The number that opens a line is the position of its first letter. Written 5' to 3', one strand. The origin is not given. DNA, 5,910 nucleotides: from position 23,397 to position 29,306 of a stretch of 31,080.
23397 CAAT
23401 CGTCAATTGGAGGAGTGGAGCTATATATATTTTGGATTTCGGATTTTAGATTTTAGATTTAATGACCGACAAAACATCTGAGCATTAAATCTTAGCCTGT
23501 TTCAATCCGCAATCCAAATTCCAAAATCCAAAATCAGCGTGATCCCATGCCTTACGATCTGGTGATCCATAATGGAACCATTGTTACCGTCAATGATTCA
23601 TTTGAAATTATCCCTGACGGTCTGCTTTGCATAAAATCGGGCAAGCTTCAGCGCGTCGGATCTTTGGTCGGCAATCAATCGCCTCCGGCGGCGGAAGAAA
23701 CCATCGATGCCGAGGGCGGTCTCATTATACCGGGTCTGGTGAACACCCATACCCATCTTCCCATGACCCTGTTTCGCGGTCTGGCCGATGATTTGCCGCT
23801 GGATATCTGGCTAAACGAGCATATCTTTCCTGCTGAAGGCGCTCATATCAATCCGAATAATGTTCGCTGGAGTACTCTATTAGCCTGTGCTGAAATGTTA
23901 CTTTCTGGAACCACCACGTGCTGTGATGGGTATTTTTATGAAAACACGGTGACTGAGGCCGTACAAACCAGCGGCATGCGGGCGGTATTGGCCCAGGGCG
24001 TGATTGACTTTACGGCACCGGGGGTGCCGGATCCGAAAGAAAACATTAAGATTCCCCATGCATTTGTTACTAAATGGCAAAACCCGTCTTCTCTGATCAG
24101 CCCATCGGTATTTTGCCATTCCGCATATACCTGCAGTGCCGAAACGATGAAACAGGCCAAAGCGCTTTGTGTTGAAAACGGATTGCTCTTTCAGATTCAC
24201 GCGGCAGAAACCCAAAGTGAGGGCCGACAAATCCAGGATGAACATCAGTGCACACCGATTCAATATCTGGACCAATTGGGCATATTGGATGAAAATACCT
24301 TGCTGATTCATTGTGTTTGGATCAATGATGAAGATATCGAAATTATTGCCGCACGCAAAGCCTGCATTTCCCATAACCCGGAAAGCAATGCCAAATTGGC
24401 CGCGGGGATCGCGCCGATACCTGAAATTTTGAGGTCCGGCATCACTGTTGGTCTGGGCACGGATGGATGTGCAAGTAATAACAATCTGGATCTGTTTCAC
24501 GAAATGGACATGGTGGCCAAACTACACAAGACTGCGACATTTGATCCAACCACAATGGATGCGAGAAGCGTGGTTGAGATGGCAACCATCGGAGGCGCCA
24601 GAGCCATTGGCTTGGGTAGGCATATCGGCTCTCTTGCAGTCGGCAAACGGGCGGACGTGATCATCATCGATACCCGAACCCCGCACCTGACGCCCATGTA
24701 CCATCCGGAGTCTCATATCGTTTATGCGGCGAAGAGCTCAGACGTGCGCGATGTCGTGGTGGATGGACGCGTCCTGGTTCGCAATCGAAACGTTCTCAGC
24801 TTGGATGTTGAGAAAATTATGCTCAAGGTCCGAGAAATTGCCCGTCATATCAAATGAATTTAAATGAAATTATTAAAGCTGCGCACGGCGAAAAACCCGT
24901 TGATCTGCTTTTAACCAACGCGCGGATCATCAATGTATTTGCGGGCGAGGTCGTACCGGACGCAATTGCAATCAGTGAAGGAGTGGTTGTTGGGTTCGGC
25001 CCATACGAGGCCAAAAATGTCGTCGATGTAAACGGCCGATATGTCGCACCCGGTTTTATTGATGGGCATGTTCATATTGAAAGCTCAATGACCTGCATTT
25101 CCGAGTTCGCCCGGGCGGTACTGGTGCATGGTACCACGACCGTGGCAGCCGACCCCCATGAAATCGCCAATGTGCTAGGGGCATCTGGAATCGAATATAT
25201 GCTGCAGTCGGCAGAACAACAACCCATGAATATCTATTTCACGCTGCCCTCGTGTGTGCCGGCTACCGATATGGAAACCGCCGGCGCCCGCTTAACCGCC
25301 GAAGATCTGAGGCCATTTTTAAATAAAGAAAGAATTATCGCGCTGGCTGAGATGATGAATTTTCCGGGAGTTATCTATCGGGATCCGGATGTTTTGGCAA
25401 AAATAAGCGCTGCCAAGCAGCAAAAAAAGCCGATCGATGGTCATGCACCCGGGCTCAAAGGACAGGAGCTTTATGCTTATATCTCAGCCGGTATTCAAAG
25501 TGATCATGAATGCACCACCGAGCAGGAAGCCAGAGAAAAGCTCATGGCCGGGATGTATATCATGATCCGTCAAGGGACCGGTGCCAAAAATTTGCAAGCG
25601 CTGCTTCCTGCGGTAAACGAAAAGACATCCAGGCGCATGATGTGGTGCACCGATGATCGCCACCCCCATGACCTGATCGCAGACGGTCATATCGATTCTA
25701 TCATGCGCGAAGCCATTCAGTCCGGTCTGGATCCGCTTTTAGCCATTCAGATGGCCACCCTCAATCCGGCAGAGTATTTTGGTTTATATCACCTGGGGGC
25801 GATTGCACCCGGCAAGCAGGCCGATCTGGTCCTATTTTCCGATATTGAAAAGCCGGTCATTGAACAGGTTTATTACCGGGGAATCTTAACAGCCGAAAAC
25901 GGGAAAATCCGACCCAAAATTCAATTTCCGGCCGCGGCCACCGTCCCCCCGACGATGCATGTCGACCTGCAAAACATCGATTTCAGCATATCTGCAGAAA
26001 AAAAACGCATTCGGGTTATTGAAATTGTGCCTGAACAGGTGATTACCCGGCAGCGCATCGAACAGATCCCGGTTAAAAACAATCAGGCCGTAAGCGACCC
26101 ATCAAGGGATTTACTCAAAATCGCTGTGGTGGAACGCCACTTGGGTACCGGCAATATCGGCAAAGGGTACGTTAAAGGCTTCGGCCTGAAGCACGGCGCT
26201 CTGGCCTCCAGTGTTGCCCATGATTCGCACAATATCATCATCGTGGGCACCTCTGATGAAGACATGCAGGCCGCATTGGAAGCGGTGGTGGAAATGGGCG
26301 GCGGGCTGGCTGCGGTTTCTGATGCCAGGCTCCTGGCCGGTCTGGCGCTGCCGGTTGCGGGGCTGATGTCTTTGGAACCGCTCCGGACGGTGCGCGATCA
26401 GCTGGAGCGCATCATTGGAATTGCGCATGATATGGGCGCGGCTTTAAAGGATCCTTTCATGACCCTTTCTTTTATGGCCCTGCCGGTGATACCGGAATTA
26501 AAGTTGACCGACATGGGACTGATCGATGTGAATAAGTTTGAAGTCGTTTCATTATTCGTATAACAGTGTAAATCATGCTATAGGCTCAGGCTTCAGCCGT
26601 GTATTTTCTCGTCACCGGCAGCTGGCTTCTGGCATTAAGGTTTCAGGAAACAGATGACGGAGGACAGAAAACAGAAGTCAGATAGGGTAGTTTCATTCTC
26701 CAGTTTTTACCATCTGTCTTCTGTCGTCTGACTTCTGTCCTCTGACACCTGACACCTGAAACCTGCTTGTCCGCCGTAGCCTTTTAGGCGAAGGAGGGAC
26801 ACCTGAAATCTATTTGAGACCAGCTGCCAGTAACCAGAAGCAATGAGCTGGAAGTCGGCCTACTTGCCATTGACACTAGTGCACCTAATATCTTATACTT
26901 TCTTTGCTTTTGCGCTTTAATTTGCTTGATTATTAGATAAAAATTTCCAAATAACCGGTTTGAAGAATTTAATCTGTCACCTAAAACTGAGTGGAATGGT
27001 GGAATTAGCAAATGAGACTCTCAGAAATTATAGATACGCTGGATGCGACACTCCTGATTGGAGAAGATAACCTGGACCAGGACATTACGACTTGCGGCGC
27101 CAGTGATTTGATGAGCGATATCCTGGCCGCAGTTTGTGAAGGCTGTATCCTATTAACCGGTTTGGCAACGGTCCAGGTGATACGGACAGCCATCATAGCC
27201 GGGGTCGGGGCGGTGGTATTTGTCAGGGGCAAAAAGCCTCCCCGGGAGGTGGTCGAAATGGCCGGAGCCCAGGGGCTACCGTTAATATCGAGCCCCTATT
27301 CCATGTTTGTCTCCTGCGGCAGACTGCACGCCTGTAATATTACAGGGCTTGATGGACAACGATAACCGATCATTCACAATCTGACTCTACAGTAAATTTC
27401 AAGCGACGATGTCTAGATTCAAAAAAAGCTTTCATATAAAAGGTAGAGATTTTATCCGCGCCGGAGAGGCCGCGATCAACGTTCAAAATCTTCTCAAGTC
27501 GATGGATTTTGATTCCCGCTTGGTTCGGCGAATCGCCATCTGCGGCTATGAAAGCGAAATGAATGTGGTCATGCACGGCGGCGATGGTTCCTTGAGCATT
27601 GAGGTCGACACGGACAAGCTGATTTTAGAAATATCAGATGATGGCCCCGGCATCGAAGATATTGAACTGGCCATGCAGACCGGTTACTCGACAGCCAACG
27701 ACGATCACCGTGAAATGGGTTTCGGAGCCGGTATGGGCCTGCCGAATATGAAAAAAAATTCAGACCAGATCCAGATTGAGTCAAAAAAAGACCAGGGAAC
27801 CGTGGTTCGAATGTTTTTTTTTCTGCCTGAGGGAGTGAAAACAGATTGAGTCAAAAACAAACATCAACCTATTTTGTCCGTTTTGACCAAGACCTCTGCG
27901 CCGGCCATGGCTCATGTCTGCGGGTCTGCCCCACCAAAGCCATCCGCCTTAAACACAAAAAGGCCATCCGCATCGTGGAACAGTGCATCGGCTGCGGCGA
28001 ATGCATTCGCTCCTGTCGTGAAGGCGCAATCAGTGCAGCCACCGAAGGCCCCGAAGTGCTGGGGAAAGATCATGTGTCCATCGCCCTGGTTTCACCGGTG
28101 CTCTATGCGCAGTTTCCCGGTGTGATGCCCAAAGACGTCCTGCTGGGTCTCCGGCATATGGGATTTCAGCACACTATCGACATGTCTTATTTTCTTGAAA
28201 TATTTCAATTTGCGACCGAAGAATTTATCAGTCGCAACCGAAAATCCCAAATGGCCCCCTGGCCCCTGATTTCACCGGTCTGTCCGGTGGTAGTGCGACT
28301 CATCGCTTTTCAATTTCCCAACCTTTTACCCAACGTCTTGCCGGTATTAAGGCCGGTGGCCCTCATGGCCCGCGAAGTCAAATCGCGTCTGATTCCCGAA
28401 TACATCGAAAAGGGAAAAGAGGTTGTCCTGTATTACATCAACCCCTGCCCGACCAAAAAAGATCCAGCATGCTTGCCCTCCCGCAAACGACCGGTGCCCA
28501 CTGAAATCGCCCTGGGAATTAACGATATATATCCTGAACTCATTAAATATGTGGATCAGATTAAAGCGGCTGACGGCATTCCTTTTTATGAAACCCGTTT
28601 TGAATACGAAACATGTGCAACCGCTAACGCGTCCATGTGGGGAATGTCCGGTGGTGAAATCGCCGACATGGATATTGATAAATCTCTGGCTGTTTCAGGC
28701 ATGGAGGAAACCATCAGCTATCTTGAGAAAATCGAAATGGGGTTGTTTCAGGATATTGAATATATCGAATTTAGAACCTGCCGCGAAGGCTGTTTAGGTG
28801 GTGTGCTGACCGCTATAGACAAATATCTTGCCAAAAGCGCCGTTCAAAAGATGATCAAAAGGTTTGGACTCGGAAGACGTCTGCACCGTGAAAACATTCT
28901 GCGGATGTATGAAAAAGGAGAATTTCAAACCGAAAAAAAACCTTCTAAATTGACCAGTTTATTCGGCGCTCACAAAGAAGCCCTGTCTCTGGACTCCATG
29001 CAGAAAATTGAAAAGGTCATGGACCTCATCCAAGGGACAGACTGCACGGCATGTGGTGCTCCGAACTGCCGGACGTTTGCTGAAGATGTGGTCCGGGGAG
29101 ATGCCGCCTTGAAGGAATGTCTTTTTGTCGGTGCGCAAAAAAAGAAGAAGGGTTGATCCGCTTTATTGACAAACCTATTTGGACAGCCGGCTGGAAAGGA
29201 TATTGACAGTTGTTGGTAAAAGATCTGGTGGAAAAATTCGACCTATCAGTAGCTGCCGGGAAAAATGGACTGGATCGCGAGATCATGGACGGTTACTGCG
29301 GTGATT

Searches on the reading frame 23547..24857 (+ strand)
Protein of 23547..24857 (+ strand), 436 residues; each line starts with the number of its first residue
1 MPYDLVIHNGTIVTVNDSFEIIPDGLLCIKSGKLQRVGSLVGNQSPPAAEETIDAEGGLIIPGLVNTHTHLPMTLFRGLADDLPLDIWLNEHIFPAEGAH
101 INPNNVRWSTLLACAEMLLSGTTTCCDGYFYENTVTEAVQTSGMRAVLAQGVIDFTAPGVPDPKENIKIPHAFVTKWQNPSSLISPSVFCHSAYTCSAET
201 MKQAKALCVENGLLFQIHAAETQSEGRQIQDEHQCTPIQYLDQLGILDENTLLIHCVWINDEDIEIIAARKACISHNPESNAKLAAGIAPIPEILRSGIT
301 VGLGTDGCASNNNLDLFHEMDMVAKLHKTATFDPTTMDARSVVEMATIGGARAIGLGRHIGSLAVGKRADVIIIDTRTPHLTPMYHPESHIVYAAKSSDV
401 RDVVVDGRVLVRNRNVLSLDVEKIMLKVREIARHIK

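Call 7: search_protein_families(library=pfam, proteins=[window:23547-24857:+], max_evalue=0.01)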
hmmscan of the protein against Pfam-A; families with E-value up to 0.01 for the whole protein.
window:23547-24857:+ (436 aa): 2 families
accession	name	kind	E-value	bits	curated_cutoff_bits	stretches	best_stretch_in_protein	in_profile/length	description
PF01979.26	Amidohydro_1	-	3.1e-71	240.8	25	1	60-409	2-344/345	Amidohydrolase family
PF07969.17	Amidohydro_3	-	3.5e-26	93.2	29.7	2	191-411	254-472/472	Amidohydrolase family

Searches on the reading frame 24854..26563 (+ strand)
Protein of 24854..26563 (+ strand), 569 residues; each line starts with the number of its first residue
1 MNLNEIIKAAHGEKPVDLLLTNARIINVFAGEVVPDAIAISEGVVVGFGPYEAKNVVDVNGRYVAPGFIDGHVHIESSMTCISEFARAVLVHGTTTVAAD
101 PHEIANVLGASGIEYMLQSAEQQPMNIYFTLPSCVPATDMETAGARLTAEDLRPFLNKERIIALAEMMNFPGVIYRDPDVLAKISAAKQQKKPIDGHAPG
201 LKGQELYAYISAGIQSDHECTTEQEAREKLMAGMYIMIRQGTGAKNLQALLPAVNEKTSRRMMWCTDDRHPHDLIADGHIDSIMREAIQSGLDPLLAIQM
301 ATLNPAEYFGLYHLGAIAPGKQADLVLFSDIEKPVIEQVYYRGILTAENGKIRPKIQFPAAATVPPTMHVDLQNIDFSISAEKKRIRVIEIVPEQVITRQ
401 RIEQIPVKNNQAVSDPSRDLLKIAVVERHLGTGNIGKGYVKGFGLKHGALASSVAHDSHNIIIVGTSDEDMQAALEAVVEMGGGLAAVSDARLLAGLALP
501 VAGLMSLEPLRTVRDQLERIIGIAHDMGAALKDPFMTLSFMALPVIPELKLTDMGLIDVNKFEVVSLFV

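Call 85: search_protein_families(library=pfam, proteins=[window:24854-26563:+], max_evalue=0.00001)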
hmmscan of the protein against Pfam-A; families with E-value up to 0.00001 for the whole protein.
window:24854-26563:+ (569 aa): 3 families
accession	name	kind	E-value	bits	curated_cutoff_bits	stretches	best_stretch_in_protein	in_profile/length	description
PF13382.11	Adenine_deam_C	-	1.4e-67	226.8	27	1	395-563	1-169/169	Adenine deaminase C-terminal domain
PF01979.26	Amidohydro_1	-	1.4e-46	159.8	25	1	63-339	1-338/345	Amidohydrolase family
PF07969.17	Amidohydro_3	-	2.5e-13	50.8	29.7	1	207-329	322-445/472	Amidohydrolase family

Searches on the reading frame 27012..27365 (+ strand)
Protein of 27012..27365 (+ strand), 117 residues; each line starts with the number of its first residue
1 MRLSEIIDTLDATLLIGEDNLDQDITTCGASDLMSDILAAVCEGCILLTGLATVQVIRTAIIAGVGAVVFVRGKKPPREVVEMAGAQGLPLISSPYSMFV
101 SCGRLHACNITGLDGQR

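Call 85: search_protein_families(library=pfam, proteins=[window:27012-27365:+], max_evalue=0.00001)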
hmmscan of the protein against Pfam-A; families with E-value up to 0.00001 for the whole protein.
window:27012-27365:+ (117 aa): 2 families
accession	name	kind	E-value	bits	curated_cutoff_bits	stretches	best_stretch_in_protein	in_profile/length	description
PF07085.17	DRTGG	-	2.8e-07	30.8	25.2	1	5-106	1-103/105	DRTGG domain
PF07905.16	PucR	-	3.3e-07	31.1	33.5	1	10-98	8-105/118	Purine catabolism regulatory protein-like family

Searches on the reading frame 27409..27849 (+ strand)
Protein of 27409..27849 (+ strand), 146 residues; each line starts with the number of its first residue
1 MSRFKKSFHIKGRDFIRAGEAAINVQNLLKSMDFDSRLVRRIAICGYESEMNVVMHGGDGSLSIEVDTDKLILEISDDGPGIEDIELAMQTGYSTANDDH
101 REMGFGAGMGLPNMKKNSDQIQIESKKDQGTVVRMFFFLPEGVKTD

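Call 85: search_protein_families(library=pfam, proteins=[window:27409-27849:+], max_evalue=0.00001)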
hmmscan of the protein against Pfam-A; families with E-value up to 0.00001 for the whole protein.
window:27409-27849:+ (146 aa): 2 families
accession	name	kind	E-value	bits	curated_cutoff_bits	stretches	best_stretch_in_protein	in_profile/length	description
PF02518.31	HATPase_c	-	6e-12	46.4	26.4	1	52-138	16-108/111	Histidine kinase-, DNA gyrase B-, and HSP90-like ATPase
PF13581.12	HATPase_c_2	-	2.9e-07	31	27.4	1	25-135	15-125/127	Histidine kinase-like ATPase domain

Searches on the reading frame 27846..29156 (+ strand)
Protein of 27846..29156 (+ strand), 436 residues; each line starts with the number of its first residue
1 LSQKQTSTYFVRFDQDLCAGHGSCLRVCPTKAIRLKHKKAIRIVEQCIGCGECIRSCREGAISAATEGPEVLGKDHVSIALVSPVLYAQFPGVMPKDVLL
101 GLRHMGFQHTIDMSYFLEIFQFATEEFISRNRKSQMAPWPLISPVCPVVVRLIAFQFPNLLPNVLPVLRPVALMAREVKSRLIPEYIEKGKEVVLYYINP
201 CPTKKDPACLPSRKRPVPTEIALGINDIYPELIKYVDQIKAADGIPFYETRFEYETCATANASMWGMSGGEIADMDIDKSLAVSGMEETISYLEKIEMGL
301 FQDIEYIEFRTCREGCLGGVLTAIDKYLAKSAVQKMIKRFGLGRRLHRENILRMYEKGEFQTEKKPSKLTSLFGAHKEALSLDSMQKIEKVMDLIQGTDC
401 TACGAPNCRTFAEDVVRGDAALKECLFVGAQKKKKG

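Call 85: search_protein_families(library=pfam, proteins=[window:27846-29156:+], max_evalue=0.00001)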
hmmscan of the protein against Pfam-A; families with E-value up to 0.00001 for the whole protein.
window:27846-29156:+ (436 aa): 8 families
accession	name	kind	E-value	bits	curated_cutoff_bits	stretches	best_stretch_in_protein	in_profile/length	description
PF02906.19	Fe_hyd_lg_C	-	4.2e-20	72.9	22.1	1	79-319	4-244/245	Iron only hydrogenase large subunit, C-terminal domain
PF04060.18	FeS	-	7e-11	42.1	23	1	396-426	2-32/33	Putative Fe-S cluster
PF12838.12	Fer4_7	-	4e-09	37.2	27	0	46-69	1-24/52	4Fe-4S dicluster domain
PF13237.11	Fer4_10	-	4.8e-08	33.2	25.5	1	11-57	2-52/53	4Fe-4S dicluster domain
PF12837.12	Fer4_6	-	1.6e-06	28.2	25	0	45-62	7-24/24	4Fe-4S binding domain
PF13187.11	Fer4_9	-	2.6e-06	27.8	27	1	18-62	2-52/52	4Fe-4S dicluster domain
PF00037.32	Fer4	-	3.3e-06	27.1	21.1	0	44-63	5-24/24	4Fe-4S binding domain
PF25160.1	LdpA_Fe-S-bd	-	5e-06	26.6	27.6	1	24-65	9-46/49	LdpA Fe-S cluster-binding domain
